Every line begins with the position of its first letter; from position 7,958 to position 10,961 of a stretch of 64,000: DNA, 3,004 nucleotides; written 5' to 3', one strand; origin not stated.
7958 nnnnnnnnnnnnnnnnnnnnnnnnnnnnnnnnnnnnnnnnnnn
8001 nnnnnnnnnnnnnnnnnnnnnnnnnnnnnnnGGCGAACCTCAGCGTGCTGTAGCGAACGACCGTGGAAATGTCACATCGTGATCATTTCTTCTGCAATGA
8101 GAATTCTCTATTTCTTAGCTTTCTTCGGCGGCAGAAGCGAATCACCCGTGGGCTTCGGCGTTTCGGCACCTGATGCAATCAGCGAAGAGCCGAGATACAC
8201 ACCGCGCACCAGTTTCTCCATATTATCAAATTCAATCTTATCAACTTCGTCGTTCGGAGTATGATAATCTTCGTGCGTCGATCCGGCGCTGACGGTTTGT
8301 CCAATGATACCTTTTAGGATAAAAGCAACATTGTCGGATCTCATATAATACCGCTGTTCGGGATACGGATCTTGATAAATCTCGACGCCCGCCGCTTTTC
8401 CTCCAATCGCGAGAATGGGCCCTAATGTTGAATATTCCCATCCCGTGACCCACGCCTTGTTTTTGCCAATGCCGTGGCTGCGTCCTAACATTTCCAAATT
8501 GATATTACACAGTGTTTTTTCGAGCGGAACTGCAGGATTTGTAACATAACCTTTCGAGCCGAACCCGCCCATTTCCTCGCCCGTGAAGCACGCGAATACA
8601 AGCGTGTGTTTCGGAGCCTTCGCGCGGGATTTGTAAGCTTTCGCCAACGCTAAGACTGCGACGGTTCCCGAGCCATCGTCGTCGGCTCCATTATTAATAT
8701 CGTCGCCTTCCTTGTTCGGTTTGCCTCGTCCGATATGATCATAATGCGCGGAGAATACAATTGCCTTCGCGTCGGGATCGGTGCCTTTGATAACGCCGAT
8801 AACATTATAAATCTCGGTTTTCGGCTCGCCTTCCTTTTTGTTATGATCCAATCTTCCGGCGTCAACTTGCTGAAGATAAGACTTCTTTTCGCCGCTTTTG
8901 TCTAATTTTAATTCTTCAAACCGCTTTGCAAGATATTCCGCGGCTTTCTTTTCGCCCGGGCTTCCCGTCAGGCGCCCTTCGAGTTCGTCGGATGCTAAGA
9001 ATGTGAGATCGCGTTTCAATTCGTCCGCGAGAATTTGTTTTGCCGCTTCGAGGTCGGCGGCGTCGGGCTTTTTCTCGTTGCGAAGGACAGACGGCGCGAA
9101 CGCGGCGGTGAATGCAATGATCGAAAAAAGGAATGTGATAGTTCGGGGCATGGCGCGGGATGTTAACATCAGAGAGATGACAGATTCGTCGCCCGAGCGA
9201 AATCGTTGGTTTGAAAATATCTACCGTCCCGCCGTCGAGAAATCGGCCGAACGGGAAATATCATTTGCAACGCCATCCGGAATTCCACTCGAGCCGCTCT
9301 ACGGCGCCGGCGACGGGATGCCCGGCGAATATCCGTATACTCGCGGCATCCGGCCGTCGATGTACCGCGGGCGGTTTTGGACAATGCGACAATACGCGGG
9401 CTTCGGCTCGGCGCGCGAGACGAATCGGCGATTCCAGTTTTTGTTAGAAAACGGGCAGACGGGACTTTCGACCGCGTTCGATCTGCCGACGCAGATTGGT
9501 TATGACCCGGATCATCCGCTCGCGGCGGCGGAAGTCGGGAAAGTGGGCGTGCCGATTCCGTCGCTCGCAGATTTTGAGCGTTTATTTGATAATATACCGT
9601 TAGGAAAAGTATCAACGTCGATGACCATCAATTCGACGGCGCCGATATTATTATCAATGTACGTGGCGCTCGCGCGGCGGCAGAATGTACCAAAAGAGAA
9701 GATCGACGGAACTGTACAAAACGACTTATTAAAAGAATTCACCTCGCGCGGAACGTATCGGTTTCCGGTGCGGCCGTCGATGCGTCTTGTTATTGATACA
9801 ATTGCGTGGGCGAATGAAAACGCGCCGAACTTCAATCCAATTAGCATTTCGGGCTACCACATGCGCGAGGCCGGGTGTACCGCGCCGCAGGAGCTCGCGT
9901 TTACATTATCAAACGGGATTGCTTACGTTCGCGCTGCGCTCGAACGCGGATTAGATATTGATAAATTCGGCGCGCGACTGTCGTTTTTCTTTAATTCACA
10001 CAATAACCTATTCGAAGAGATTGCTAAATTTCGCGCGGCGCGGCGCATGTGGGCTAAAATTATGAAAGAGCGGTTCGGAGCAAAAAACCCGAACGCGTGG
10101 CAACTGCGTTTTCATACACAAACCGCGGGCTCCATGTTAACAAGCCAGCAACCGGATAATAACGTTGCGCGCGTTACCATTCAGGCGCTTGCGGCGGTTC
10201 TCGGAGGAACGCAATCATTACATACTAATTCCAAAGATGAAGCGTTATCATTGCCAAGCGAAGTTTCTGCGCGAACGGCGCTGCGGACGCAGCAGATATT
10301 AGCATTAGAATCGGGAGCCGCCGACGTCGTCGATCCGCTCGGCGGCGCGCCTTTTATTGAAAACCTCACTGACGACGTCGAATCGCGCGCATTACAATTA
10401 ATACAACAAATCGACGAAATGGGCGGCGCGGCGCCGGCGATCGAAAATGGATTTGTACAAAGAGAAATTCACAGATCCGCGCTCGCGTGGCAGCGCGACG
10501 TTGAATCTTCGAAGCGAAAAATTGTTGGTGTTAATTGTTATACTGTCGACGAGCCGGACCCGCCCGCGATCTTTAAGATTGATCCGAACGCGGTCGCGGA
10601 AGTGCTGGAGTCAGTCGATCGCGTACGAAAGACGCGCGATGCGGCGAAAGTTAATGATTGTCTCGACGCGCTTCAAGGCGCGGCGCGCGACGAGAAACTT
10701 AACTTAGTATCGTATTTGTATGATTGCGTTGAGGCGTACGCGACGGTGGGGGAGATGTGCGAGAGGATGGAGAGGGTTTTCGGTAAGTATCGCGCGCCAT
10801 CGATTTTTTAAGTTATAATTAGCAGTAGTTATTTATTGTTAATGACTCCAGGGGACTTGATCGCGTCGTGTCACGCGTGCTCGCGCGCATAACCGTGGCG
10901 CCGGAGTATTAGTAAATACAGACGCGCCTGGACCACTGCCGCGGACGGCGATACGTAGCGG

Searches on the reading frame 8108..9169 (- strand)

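Call 64: search_protein_families(library=pfam, proteins=[window:8108-9169:-], max_evalue=0.00001)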
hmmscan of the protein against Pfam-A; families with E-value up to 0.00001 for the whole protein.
window:8108-9169:- (353 aa): 2 families
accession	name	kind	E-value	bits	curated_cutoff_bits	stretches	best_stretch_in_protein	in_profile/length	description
PF04389.22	Peptidase_M28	-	4.5e-39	134.6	21.3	1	122-321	1-186/193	Peptidase family M28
PF01546.33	Peptidase_M20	-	4.7e-06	27.1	24.6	0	160-210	31-81/206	Peptidase family M20/M25/M40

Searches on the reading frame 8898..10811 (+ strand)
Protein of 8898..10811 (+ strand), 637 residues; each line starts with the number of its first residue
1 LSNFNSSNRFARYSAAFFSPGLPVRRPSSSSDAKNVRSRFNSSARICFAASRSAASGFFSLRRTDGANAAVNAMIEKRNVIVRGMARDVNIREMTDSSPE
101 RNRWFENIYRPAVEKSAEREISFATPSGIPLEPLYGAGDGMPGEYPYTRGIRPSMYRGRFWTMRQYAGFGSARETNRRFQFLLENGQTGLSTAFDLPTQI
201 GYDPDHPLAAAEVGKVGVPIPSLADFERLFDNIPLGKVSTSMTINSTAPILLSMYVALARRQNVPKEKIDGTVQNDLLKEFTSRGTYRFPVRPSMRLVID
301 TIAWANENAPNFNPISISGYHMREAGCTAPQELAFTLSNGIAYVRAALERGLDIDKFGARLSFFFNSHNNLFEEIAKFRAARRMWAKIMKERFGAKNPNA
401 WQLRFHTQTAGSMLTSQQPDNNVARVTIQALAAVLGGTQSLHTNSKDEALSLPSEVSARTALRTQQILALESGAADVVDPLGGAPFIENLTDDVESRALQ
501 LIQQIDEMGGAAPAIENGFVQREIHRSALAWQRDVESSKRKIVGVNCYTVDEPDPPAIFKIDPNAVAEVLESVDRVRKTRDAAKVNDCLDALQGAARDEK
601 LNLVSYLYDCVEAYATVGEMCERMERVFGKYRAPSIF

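Call 64: search_protein_families(library=pfam, proteins=[window:8898-10811:+], max_evalue=0.00001)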
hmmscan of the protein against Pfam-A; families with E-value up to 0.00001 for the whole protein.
window:8898-10811:+ (637 aa): 1 family
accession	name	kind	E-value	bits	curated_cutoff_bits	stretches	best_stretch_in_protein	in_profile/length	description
PF01642.28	MM_CoA_mutase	-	2.5e-210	699.8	22.1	1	125-629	2-512/512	Methylmalonyl-CoA mutase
